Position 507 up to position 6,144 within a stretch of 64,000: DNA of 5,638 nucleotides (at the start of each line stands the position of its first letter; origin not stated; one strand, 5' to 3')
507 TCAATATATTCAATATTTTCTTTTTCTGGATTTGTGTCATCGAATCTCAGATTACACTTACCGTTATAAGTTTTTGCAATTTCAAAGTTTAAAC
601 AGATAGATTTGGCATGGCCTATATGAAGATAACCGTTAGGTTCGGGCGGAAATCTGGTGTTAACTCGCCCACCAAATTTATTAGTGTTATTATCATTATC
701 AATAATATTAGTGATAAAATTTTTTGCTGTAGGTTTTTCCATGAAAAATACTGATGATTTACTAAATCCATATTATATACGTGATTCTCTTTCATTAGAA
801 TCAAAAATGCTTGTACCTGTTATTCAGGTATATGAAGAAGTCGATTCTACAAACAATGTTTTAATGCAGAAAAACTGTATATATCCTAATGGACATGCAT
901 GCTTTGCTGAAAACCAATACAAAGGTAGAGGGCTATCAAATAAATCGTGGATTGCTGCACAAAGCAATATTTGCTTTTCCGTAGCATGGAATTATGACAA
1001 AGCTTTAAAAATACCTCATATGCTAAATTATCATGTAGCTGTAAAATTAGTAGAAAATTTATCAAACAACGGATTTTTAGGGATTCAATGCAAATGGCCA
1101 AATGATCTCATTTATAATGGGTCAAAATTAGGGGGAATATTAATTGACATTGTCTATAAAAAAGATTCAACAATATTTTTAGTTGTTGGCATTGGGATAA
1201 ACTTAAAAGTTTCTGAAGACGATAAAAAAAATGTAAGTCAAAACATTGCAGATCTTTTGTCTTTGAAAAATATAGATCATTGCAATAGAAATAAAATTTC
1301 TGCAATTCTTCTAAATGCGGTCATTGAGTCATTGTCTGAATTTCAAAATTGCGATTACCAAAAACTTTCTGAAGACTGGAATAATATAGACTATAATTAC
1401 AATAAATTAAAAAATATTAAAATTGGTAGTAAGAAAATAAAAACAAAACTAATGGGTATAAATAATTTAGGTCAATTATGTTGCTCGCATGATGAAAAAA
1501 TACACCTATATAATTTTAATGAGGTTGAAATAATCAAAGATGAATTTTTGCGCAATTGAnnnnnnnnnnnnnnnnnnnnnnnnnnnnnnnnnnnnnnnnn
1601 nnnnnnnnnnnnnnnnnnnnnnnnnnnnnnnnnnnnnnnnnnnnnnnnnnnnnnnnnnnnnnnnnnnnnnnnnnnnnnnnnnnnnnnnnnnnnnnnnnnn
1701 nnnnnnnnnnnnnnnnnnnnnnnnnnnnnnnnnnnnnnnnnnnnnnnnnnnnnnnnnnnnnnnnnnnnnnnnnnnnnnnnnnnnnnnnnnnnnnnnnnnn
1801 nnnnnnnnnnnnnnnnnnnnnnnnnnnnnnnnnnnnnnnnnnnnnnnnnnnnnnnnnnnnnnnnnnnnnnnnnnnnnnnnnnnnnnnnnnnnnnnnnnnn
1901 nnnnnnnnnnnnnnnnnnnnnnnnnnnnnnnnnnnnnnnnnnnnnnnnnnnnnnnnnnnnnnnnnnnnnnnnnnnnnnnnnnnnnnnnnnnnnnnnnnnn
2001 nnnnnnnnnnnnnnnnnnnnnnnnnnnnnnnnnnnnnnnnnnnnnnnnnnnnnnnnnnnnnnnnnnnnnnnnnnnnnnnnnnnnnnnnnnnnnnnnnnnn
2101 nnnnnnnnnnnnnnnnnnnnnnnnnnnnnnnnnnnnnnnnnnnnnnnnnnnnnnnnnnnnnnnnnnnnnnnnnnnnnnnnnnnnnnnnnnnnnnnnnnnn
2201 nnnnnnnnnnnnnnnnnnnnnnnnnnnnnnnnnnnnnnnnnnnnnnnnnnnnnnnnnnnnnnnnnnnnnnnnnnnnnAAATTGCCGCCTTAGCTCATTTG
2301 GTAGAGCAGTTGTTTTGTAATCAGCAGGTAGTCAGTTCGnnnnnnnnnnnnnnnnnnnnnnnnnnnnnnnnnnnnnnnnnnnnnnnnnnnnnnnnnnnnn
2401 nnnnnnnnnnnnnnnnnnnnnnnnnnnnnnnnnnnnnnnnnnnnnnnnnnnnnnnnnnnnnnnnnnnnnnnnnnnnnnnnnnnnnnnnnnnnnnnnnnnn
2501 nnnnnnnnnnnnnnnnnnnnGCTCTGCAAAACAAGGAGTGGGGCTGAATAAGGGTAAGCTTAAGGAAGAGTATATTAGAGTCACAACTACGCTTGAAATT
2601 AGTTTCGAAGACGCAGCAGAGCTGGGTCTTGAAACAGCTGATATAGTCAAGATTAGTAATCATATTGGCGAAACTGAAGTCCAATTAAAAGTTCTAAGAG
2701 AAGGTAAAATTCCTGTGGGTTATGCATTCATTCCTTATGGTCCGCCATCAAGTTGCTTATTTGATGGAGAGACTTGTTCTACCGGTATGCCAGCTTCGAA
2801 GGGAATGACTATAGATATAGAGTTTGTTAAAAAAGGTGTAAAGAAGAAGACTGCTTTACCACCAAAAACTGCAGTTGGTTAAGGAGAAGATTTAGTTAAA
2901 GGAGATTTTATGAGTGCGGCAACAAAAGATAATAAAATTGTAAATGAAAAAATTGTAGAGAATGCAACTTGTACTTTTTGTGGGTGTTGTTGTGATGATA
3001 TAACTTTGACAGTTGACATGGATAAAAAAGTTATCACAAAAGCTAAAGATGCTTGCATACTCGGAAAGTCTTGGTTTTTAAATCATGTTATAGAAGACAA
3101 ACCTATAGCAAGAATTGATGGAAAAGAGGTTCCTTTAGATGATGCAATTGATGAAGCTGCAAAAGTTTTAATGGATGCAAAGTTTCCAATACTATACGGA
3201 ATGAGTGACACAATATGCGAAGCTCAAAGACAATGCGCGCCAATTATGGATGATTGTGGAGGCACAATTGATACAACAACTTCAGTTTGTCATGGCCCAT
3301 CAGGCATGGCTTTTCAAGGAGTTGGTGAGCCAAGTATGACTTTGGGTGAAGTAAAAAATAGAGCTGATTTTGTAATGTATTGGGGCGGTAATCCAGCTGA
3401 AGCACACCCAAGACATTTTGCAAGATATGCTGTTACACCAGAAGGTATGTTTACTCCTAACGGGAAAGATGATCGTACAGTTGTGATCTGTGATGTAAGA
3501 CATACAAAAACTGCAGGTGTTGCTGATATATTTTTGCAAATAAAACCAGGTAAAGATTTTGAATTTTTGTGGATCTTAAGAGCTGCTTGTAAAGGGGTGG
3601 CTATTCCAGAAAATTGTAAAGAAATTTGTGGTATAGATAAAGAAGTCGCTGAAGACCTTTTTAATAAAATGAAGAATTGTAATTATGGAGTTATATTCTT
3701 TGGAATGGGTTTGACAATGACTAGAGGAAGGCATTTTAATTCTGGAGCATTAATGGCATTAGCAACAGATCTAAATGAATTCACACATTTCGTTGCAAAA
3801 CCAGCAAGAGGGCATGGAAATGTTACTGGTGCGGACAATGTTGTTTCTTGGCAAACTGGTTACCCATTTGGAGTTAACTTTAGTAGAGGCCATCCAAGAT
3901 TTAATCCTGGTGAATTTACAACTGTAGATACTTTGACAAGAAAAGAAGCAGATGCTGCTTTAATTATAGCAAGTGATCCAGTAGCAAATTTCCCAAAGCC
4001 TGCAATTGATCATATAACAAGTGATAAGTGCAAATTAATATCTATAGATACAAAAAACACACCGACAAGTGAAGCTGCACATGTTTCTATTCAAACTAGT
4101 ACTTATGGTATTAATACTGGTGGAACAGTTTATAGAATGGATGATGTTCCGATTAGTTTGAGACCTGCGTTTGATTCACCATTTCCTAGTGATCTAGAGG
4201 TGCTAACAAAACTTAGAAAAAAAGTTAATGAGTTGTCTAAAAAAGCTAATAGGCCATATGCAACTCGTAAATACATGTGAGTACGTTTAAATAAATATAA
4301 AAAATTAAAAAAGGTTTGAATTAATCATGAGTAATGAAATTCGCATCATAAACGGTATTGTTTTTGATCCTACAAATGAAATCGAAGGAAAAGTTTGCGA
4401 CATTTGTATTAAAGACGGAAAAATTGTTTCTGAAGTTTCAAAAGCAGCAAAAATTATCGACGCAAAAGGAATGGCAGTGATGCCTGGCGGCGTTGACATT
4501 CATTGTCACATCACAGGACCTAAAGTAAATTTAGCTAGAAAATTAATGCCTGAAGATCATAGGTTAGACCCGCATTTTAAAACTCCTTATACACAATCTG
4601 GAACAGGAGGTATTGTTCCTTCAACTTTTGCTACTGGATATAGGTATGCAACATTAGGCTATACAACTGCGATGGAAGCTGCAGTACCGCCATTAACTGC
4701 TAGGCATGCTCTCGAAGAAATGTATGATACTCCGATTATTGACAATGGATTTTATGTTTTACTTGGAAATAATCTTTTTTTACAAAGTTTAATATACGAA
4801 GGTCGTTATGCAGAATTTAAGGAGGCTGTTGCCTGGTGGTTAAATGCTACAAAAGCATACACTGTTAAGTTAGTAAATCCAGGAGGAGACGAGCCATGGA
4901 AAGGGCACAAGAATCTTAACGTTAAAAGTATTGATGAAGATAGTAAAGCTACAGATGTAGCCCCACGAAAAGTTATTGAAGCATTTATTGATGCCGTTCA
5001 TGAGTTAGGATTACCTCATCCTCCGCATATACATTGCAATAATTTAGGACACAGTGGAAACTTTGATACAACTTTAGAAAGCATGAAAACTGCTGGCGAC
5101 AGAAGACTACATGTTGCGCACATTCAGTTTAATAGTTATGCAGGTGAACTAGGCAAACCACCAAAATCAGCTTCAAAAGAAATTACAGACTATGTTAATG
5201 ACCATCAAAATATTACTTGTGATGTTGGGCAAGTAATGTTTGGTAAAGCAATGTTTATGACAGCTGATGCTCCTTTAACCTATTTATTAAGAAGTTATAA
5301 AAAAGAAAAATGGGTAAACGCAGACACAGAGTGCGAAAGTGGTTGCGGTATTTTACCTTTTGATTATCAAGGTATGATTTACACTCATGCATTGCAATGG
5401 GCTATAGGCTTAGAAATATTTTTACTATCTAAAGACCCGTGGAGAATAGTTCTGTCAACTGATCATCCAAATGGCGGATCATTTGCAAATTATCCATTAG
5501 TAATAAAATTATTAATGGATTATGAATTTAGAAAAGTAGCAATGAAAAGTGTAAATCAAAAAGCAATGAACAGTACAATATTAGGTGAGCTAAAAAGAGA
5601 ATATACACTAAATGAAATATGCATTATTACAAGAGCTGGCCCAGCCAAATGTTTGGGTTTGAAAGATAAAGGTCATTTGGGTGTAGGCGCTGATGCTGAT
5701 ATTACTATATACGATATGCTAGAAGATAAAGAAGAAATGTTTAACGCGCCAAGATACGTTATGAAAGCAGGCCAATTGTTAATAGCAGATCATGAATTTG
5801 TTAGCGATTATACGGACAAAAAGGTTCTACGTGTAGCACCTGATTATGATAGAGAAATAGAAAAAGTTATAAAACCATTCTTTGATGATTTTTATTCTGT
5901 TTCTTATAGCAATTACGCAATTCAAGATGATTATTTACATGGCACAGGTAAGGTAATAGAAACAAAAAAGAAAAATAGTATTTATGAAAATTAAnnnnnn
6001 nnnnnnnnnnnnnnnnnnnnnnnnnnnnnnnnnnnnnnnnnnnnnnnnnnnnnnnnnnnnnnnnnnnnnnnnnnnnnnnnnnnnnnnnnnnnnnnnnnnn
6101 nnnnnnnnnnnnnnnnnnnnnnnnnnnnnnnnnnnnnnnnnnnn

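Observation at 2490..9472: Fwd/Fhc-like five-gene cluster with an FwdD-like subunit, directly followed by ferredoxin and an FprA-type ferredoxin:NADP+ reductase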

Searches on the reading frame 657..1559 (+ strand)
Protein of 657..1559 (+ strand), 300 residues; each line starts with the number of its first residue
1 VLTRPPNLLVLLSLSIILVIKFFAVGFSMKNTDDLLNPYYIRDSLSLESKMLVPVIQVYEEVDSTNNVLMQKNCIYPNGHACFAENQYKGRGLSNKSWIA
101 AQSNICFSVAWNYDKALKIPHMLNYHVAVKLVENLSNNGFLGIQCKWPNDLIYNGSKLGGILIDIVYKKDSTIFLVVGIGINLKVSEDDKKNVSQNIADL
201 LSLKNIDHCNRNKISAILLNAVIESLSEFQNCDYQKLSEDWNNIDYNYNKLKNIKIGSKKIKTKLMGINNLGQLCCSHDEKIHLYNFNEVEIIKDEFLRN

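Call 3: search_protein_families(library=pfam, proteins=[window:657-1559:+])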
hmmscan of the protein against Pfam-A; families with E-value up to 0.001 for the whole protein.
window:657-1559:+ (300 aa): 1 family
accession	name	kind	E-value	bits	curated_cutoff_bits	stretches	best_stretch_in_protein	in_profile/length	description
PF03099.24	BPL_LplA_LipB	-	4.3e-17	62.7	21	1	62-182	5-133/133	Biotin/lipoate A/B protein ligase family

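Call 4: search_protein_families(library=ncbifam, proteins=[window:657-1559:+])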
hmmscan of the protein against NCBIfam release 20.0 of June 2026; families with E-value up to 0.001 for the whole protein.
window:657-1559:+ (300 aa): 11 families
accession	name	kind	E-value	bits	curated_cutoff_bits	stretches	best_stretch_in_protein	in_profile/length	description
NF008847.0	PRK11886.1-2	equivalog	3.6e-51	174.4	293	1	26-294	57-318/320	bifunctional biotin--[acetyl-CoA-carboxylase] ligase/biotin operon repressor BirA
TIGR00121.1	birA_ligase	equivalog_domain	2.2e-37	128.9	83.1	1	56-286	2-228/235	biotin--[acetyl-CoA-carboxylase] ligase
NF008849.0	PRK11886.1-4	equivalog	8.3e-37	127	474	1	25-290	56-314/320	bifunctional biotin--[acetyl-CoA-carboxylase] ligase/biotin operon repressor BirA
NF008850.0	PRK11886.1-5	equivalog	2.8e-34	118.7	489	1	57-290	82-314/320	bifunctional biotin--[acetyl-CoA-carboxylase] ligase/biotin operon repressor BirA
NF008848.0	PRK11886.1-3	equivalog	2.2e-32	112.4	362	1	26-291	54-314/319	bifunctional biotin--[acetyl-CoA-carboxylase] ligase/biotin operon repressor BirA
NF005405.0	PRK06955.1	equivalog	5.2e-19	68.5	312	1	58-279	37-280/300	biotin--[acetyl-CoA-carboxylase] ligase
NF006206.0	PRK08330.1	equivalog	7.6e-16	58.2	311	1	46-277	3-225/243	biotin--protein ligase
NF006294.0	PRK08477.1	equivalog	2.9e-15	56.2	179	1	56-201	6-149/214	biotin--[acetyl-CoA-carboxylase] ligase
NF009862.0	PRK13325.1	equivalog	4.9e-15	55.2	761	1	61-226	89-251/592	bifunctional biotin--[acetyl-CoA-carboxylase] ligase/type III pantothenate kinase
NF004607.0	PRK05935.1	equivalog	3.9e-14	52.9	219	1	61-227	10-180/190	biotin--protein ligase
NF008846.0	PRK11886.1-1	equivalog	7.8e-09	35.3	353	1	64-218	83-240/312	bifunctional biotin--[acetyl-CoA-carboxylase] ligase/biotin operon repressor BirA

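Call 74: find_encoding_contigs(protein=window:657-1559:+, flank=10000, max_places=1)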
Protein window:657-1559:+ (300 aa): no gene with exactly this product is on record in the collection.

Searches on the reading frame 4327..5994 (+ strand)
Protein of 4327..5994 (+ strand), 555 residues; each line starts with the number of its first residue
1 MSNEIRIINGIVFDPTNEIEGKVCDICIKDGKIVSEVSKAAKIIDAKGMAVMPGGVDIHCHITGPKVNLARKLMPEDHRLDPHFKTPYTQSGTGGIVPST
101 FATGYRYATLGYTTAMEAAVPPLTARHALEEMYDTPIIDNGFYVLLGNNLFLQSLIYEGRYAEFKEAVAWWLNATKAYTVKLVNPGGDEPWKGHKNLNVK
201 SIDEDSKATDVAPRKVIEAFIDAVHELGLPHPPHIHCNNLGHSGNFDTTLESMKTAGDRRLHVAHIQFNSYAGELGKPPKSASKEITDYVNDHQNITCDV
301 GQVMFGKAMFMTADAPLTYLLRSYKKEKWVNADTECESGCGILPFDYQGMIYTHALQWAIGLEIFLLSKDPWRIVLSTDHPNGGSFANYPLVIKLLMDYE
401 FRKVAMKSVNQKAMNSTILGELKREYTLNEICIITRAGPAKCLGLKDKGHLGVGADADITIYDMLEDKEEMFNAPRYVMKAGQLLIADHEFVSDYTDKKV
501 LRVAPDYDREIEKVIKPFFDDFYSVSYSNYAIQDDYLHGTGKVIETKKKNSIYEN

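Call 3: search_protein_families(library=pfam, proteins=[window:4327-5994:+])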
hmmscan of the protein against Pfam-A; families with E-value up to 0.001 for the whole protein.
window:4327-5994:+ (555 aa): 2 families
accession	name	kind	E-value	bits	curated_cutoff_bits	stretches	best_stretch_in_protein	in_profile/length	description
PF07969.17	Amidohydro_3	-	6.6e-44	151.6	29.7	1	42-484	1-470/472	Amidohydrolase family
PF01979.26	Amidohydro_1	-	9.7e-07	28.8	25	1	427-483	282-343/345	Amidohydrolase family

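Call 4: search_protein_families(library=ncbifam, proteins=[window:4327-5994:+])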
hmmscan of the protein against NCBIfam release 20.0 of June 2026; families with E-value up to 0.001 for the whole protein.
window:4327-5994:+ (555 aa): 43 families (the best 25 are shown)
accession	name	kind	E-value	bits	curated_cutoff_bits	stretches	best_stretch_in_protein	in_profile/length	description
TIGR03121.1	one_C_dehyd_A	equivalog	7.8e-206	684.6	392.75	1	5-538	2-553/556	formylmethanofuran dehydrogenase subunit A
NF042911.1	FMH_DH_FwdA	exception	3.4e-167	557.3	950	1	5-540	2-561/569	tungsten-dependent formylmethanofuran dehydrogenase subunit FwdA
NF006689.0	PRK09237.1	equivalog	2.7e-15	55.8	371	2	7-62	7-66/383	amidohydrolase/deacetylase family metallohydrolase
NF009941.0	PRK13404.1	subfamily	1e-14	54.1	647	1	22-66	20-67/478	dihydropyrimidinase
NF004839.0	PRK06189.1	equivalog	1.6e-13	50.1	631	2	420-472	347-403/451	allantoinase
TIGR03178.1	allantoinase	equivalog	6.9e-13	48.2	357.85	2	22-65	16-63/441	allantoinase AllB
NF006560.0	PRK09061.1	subfamily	1e-12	47.2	340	1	5-63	28-88/517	amidohydrolase family protein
NF002668.0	PRK02382.1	equivalog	8.2e-12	44.5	452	2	20-66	10-61/436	dihydroorotase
NF006559.0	PRK09060.1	equivalog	2.3e-11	42.7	482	2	20-67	19-70/444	dihydroorotase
TIGR00857.1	pyrC_multi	subfamily_domain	5.7e-10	38.7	279.05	1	25-66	7-52/412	dihydroorotase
NF005960.0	PRK08044.1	equivalog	1.2e-09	37.4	688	1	1-65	1-65/453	allantoinase AllB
NF006844.0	PRK09357.2-5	equivalog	1.3e-09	37.6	701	1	4-65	3-67/422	dihydroorotase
TIGR02033.1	D-hydantoinase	equivalog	1.7e-09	37.2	393.25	1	10-67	6-65/454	dihydropyrimidinase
TIGR03583.1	EF_0837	hypoth_equivalog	1.7e-09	37.2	432.15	1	426-485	293-352/365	amidohydrolase/deacetylase family metallohydrolase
NF006839.0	PRK09357.1-4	equivalog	2.8e-09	36.1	576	1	7-65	4-65/422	dihydroorotase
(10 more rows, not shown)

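Call 41: search_solved_structures(query=window:4327-5994:+, show_alignments=0, max_evalue=1e-20)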
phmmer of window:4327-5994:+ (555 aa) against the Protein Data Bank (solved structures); distinct sequences matched with E-value up to 1e-20: 6.
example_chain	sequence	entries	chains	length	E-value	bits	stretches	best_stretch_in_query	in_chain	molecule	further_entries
9sw6_I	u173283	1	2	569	7e-140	470.5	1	6-540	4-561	Tungsten formylmethanofuran dehydrogenase, subunit A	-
5t5i_A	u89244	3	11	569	9.1e-139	466.8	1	6-540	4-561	Tungsten formylmethanofuran dehydrogenase subunit fwdA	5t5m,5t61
8rja_A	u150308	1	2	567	2.3e-138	465.5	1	3-538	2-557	Formylmethanofuran dehydrogenase subunit A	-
9sfi_P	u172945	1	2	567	9.9e-127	427.1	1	6-538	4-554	Formylmethanofuran dehydrogenase subunit A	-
7bkb_G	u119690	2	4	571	3.1e-124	418.8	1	3-540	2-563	Formylmethanofuran dehydrogenase, subunit A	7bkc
6s6y_A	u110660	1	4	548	1.8e-99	337.1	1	6-535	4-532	Formylmethanofuran dehydrogenase subunit A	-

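Call 66: search_solved_structures(query=window:4327-5994:+, show_alignments=2, max_evalue=1e-130)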
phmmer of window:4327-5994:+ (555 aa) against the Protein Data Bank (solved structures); distinct sequences matched with E-value up to 1e-130: 3.
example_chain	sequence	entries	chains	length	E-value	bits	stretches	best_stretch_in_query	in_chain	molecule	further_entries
9sw6_I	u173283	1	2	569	7e-140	470.5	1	6-540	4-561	Tungsten formylmethanofuran dehydrogenase, subunit A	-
5t5i_A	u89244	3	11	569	9.1e-139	466.8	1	6-540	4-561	Tungsten formylmethanofuran dehydrogenase subunit fwdA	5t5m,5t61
8rja_A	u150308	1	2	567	2.3e-138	465.5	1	3-538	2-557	Formylmethanofuran dehydrogenase subunit A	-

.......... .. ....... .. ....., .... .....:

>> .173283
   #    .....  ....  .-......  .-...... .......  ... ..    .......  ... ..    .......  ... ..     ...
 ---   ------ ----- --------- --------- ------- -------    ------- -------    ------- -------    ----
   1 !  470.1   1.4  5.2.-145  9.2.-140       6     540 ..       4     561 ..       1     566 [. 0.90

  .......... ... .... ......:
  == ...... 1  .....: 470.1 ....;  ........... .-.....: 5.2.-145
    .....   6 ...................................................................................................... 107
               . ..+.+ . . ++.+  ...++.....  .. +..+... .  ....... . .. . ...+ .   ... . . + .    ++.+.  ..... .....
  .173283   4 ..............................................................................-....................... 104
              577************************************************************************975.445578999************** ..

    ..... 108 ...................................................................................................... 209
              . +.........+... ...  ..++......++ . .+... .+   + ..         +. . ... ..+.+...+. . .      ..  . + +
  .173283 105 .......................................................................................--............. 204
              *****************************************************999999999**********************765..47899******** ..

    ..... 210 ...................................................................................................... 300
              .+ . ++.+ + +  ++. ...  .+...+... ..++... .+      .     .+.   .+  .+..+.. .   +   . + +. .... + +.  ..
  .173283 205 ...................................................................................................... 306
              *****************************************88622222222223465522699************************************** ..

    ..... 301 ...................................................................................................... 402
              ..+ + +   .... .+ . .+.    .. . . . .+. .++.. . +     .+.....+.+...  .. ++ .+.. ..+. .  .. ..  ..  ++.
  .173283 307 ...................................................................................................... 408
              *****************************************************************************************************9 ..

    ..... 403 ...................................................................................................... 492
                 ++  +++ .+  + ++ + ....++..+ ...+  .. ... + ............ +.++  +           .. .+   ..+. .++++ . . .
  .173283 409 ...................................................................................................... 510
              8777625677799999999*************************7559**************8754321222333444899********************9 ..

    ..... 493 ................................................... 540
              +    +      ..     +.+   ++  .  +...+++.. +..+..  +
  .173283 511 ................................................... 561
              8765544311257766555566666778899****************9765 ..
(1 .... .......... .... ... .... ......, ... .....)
